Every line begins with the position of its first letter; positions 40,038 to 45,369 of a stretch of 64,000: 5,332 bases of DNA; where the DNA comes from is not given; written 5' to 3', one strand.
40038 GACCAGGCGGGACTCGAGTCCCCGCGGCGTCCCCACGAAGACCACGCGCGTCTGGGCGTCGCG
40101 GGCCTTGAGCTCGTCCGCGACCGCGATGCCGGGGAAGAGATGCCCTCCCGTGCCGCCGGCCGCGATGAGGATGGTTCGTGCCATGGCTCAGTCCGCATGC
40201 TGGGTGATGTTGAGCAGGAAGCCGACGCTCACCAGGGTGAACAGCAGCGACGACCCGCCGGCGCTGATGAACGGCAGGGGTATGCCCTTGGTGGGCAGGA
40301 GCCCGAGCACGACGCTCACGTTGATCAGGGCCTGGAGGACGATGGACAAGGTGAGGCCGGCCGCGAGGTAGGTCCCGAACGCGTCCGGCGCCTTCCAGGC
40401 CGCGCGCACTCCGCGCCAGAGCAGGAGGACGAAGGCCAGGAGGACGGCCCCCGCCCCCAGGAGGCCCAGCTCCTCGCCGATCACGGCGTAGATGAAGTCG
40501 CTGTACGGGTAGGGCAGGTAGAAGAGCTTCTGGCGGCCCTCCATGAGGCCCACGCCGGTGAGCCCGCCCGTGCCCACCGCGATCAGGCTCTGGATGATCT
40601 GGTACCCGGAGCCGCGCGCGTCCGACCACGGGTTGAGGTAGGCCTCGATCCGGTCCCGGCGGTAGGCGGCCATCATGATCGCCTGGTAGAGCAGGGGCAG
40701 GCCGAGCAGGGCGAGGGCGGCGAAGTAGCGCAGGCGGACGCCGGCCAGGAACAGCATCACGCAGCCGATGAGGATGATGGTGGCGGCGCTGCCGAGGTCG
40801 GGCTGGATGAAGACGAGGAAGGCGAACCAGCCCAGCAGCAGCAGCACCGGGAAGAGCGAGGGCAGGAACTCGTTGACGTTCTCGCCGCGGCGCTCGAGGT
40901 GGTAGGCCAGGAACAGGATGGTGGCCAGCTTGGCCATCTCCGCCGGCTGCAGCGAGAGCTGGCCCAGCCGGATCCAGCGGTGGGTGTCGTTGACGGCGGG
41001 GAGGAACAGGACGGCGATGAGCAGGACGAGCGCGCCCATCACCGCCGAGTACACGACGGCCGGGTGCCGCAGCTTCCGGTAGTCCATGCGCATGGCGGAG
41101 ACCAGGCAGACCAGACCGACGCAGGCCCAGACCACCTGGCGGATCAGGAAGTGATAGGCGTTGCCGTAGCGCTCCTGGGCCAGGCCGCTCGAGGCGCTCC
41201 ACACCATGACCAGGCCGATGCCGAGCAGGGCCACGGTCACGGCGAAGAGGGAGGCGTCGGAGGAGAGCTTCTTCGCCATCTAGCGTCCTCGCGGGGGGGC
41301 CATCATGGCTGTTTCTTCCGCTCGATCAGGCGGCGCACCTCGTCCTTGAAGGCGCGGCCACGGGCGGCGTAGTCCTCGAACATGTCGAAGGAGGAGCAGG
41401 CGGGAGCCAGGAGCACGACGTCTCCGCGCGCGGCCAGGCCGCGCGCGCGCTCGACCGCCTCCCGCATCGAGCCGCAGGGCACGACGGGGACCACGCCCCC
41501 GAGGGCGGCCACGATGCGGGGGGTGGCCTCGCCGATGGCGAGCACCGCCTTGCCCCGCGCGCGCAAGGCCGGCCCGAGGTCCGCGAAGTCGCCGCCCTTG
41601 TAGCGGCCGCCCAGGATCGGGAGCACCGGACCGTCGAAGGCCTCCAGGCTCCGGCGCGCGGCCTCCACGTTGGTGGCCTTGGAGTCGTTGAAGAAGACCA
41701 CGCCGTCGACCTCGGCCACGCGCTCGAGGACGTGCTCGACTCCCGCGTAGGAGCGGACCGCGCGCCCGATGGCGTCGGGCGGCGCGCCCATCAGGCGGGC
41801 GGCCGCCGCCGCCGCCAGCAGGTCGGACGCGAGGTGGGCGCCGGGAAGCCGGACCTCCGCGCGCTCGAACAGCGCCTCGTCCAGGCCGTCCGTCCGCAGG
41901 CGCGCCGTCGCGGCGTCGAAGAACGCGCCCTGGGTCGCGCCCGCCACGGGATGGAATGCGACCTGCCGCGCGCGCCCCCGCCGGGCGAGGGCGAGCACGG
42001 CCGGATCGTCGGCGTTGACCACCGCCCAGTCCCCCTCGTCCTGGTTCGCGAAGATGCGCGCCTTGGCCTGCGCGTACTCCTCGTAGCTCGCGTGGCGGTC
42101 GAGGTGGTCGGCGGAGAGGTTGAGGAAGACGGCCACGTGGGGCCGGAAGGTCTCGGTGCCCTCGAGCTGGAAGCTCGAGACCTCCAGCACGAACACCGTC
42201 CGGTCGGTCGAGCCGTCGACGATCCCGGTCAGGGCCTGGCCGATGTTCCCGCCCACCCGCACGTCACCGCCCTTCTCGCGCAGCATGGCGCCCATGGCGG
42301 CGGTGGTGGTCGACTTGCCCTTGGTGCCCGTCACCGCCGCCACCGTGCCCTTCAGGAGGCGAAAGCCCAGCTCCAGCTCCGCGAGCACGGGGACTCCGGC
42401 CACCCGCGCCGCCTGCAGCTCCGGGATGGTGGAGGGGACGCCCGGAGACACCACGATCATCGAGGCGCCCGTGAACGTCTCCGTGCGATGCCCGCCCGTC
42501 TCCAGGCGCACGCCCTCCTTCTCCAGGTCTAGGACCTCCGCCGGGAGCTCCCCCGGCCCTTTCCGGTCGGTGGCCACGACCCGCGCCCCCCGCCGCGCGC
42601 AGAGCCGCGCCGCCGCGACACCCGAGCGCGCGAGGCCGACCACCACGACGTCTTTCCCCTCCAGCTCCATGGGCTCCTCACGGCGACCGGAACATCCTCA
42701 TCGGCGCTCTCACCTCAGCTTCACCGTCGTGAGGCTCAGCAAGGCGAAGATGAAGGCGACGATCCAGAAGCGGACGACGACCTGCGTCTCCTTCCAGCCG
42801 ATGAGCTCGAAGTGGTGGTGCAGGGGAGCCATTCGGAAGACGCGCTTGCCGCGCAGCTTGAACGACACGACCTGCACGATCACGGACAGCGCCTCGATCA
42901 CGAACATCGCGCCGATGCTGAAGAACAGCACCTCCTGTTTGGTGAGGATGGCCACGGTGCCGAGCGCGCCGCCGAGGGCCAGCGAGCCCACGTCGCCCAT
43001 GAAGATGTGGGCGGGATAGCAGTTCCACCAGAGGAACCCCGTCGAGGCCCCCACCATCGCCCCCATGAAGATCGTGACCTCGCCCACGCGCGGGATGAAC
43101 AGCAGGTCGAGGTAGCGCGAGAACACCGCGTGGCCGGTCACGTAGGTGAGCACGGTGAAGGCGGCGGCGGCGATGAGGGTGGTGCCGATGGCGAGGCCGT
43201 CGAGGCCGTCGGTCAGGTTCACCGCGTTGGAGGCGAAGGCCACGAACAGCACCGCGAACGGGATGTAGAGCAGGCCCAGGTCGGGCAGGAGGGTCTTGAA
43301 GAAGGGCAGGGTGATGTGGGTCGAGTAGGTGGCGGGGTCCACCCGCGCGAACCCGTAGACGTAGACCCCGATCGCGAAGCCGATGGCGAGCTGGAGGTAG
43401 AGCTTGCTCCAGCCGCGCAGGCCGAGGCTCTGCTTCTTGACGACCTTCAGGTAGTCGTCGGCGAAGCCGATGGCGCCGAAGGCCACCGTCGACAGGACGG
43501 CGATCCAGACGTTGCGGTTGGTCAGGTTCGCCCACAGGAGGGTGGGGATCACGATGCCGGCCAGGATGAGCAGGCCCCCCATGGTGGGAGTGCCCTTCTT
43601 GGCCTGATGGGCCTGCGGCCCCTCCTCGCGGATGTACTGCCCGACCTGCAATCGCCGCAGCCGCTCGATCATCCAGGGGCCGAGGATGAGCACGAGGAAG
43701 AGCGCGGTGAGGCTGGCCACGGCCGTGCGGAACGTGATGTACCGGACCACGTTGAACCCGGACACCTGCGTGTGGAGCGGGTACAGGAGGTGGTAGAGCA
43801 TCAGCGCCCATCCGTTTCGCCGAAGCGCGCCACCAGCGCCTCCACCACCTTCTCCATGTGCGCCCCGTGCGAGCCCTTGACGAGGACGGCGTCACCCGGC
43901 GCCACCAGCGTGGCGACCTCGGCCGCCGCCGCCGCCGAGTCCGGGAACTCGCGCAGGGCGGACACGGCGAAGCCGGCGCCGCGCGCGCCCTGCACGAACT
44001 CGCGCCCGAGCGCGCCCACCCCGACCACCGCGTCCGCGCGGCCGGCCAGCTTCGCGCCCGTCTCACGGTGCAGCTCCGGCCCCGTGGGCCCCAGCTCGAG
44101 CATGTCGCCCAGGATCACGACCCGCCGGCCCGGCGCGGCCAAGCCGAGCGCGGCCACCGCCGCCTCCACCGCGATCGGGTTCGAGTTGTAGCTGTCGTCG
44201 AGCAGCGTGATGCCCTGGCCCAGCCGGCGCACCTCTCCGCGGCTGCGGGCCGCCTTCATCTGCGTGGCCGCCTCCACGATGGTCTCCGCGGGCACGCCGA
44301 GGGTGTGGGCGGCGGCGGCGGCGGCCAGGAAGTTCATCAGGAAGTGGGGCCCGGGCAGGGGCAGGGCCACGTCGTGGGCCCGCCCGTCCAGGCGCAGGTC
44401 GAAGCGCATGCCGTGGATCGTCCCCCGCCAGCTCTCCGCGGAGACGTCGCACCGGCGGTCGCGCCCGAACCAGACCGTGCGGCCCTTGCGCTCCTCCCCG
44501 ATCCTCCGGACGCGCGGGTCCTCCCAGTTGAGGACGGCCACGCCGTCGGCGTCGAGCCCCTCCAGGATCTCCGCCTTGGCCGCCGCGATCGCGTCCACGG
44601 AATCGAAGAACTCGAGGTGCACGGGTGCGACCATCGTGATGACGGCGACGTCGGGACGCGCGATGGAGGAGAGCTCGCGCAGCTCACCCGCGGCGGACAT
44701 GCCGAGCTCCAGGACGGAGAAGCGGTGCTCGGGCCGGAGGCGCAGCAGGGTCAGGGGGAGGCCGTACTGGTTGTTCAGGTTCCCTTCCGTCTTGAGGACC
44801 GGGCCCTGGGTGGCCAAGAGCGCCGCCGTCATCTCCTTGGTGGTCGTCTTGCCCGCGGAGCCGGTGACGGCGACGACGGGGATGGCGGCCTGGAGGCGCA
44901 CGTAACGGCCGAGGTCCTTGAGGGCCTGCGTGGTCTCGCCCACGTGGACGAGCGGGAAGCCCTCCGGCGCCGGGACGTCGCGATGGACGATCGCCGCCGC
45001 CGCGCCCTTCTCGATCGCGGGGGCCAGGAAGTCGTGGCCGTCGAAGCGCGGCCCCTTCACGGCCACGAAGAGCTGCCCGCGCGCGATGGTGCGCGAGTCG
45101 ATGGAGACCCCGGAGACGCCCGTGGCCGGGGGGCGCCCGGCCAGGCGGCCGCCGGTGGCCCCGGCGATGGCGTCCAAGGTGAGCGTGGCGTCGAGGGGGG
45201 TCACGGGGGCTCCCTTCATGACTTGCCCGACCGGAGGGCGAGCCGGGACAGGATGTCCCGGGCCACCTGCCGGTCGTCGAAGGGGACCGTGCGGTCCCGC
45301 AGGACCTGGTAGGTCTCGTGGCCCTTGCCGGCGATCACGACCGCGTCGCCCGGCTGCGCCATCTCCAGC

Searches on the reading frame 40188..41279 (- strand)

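Call 53: search_protein_families(library=pfam, proteins=[window:40188-41279:-], max_evalue=0.00001)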
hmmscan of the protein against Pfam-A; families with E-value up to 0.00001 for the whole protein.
window:40188-41279:- (363 aa): 1 family
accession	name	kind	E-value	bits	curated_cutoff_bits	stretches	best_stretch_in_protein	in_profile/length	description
PF01098.24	FTSW_RODA_SPOVE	-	1.6e-103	346.9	26.4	1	11-362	3-354/356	Cell cycle protein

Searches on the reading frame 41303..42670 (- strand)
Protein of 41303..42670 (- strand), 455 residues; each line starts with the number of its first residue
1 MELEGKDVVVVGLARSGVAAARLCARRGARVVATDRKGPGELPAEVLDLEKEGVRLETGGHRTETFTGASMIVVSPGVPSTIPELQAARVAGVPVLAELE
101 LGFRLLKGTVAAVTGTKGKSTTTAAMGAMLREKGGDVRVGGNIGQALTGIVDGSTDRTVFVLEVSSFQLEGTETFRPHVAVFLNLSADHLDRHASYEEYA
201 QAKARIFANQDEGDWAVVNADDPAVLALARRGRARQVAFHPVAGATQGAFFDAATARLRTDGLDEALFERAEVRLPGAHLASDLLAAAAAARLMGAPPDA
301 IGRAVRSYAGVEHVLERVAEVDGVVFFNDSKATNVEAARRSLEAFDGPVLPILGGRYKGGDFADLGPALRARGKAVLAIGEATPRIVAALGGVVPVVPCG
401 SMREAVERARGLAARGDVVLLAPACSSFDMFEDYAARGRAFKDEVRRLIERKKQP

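Call 53: search_protein_families(library=pfam, proteins=[window:41303-42670:-], max_evalue=0.00001)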
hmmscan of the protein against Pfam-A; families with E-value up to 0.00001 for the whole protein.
window:41303-42670:- (455 aa): 3 families
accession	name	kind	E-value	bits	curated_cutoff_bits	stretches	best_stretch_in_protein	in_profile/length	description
PF08245.18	Mur_ligase_M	-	1.5e-30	107.1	24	1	113-291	1-200/200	Mur ligase middle domain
PF21799.2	MurD-like_N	-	3.1e-13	50.2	27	1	6-96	1-87/88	Mur ligase MurD-like, N-terminal domain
PF02875.26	Mur_ligase_C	-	1.1e-11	46.1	28.4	1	315-425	3-127/127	Mur ligase, glutamate ligase domain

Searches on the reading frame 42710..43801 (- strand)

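Call 53: search_protein_families(library=pfam, proteins=[window:42710-43801:-], max_evalue=0.00001)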
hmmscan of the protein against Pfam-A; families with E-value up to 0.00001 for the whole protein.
window:42710-43801:- (363 aa): 2 families
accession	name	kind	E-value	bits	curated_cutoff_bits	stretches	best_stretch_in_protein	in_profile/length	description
PF00953.26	Glycos_transf_4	-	1.7e-32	113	27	1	99-287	2-159/160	Glycosyl transferase family 4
PF10555.14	MraY_sig1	-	8.8e-06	25.4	20.1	0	68-80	1-13/13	Phospho-N-acetylmuramoyl-pentapeptide-transferase signature 1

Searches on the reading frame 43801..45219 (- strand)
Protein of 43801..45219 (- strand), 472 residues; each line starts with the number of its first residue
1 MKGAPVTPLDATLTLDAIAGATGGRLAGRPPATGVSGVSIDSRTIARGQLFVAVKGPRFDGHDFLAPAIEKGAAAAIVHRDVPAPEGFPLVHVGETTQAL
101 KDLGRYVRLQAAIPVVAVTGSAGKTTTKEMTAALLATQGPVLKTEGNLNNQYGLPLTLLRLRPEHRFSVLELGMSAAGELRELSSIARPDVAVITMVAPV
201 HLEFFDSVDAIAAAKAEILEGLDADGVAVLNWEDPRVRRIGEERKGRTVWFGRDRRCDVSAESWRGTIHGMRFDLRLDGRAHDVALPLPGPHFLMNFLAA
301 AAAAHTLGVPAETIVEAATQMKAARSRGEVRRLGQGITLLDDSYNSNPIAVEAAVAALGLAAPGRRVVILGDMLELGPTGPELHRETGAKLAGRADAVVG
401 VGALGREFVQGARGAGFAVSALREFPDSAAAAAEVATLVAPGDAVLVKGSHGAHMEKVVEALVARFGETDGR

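Call 53: search_protein_families(library=pfam, proteins=[window:43801-45219:-], max_evalue=0.00001)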
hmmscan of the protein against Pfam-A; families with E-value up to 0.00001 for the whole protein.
window:43801-45219:- (472 aa): 3 families
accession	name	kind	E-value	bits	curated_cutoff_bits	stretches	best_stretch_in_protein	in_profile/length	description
PF08245.18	Mur_ligase_M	-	2.5e-45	155.3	24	1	118-304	1-200/200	Mur ligase middle domain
PF02875.26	Mur_ligase_C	-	3e-20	73.8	28.4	1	327-451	2-127/127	Mur ligase, glutamate ligase domain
PF01225.30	Mur_ligase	-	3.3e-10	40.6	21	1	35-82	2-54/95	Mur ligase family, catalytic domain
